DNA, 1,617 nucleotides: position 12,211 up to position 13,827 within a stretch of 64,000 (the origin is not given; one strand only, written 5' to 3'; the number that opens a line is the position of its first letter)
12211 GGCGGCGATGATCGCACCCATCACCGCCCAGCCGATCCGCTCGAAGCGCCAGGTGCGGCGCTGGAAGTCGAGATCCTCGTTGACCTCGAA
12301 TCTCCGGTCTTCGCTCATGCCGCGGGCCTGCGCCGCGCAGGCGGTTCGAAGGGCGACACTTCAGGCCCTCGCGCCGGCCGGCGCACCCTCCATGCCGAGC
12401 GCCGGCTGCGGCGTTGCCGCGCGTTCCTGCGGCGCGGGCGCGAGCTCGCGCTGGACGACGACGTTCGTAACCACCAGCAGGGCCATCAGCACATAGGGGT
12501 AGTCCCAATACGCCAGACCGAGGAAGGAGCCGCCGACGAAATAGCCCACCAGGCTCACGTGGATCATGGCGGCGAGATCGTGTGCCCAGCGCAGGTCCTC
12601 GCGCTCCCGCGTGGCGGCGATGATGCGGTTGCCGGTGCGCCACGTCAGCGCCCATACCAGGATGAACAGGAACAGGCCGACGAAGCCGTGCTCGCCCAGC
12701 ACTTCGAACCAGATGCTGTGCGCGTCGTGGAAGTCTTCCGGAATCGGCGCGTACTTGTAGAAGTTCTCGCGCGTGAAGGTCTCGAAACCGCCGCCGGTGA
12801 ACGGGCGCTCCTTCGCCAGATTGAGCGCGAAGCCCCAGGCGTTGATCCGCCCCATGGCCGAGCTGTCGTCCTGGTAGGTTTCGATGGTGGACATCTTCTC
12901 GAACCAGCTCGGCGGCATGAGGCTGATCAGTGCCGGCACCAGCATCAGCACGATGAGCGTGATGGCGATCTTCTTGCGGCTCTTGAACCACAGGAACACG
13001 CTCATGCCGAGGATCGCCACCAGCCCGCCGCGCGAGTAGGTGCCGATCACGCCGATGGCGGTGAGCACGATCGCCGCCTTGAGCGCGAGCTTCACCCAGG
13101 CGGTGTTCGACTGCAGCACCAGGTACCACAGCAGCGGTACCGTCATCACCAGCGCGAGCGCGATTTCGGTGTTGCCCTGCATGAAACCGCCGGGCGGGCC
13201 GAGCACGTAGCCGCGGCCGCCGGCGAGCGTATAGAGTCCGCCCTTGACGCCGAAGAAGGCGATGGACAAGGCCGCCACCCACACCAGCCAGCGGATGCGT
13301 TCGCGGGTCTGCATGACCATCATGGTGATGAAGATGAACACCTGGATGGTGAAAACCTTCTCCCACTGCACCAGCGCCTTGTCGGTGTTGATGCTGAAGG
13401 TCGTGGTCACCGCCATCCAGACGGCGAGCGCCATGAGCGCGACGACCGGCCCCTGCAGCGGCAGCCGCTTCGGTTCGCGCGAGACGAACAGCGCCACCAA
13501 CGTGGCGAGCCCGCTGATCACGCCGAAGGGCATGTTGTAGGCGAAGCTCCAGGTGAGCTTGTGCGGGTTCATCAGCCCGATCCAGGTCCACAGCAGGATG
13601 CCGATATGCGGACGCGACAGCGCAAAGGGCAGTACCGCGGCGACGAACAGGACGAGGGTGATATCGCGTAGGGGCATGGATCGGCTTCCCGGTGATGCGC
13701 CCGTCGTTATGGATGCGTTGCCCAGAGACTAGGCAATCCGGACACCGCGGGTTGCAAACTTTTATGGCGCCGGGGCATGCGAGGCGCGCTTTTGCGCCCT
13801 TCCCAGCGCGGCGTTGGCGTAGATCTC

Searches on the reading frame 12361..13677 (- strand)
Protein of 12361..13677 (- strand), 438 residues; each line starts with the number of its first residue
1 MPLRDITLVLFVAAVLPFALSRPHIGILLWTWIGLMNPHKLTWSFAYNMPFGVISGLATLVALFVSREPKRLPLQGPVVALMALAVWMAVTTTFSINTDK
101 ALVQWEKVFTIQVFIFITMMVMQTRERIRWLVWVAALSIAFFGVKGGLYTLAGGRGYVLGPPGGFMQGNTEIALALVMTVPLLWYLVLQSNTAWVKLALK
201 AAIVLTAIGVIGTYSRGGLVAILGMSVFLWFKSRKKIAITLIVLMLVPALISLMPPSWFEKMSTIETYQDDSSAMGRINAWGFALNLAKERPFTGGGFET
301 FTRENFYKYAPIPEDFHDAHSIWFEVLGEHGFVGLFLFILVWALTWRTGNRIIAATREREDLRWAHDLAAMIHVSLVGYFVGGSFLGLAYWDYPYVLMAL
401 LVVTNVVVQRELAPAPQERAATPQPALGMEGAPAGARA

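Call 30: find_encoding_contigs(protein=window:12361-13677:-, flank=10000, max_places=1)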
Protein window:12361-13677:- (438 aa): 21 contigs read that carry it; 1 place shown.
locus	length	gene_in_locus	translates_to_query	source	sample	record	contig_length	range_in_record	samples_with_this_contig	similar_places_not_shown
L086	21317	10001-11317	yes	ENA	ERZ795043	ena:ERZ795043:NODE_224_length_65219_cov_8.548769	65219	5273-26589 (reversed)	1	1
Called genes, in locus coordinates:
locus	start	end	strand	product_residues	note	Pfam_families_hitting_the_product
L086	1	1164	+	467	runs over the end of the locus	PF00501:AMP-binding, PF27533:CapK_C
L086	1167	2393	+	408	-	PF13439:Glyco_transf_4, PF13579:Glyco_trans_4_4, PF00534:Glycos_transf_1, PF13692:Glyco_trans_1_4, PF13524:Glyco_trans_1_2 (weak)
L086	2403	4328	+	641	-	PF13522:GATase_6, PF13537:GATase_7, PF00733:Asn_synthase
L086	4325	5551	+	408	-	PF13439:Glyco_transf_4, PF13579:Glyco_trans_4_4, PF00534:Glycos_transf_1, PF13692:Glyco_trans_1_4, PF13524:Glyco_trans_1_2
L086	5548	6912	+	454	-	PF03721:UDPG_MGDP_dh_N, PF00984:UDPG_MGDP_dh, PF03720:UDPG_MGDP_dh_C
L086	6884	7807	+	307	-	PF01841:Transglut_core (weak)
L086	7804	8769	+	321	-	PF01522:Polysacc_deac_1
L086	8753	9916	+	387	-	PF13439:Glyco_transf_4, PF13579:Glyco_trans_4_4, PF20706:GT4-conflict (weak), PF00534:Glycos_transf_1, PF13692:Glyco_trans_1_4, PF13524:Glyco_trans_1_2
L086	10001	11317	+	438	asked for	PF19358:DUF5935, PF04932:Wzy_C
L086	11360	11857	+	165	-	-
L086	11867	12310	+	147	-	PF20730:YetF_N (weak), PF04239:DUF421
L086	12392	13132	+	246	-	PF10604:Polyketide_cyc2, PF03364:Polyketide_cyc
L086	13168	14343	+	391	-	PF08240:ADH_N, PF00107:ADH_zinc_N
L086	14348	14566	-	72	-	-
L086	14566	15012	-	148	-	PF07883:Cupin_2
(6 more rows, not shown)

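Call 54: search_protein_families(library=ncbifam, proteins=[window:12361-13677:-], max_evalue=1)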
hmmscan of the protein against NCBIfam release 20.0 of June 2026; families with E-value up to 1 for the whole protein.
window:12361-13677:- (438 aa): 2 families
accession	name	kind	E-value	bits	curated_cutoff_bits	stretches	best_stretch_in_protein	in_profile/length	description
TIGR03097.1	PEP_O_lig_1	hypoth_equivalog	3.1e-149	497.3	188.1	1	4-407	1-406/408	putative O-glycosylation ligase, exosortase A system-associated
TIGR00947.1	2A73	equivalog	4.8e-10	39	366.4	1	175-372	177-391/425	IctB family putative bicarbonate transporter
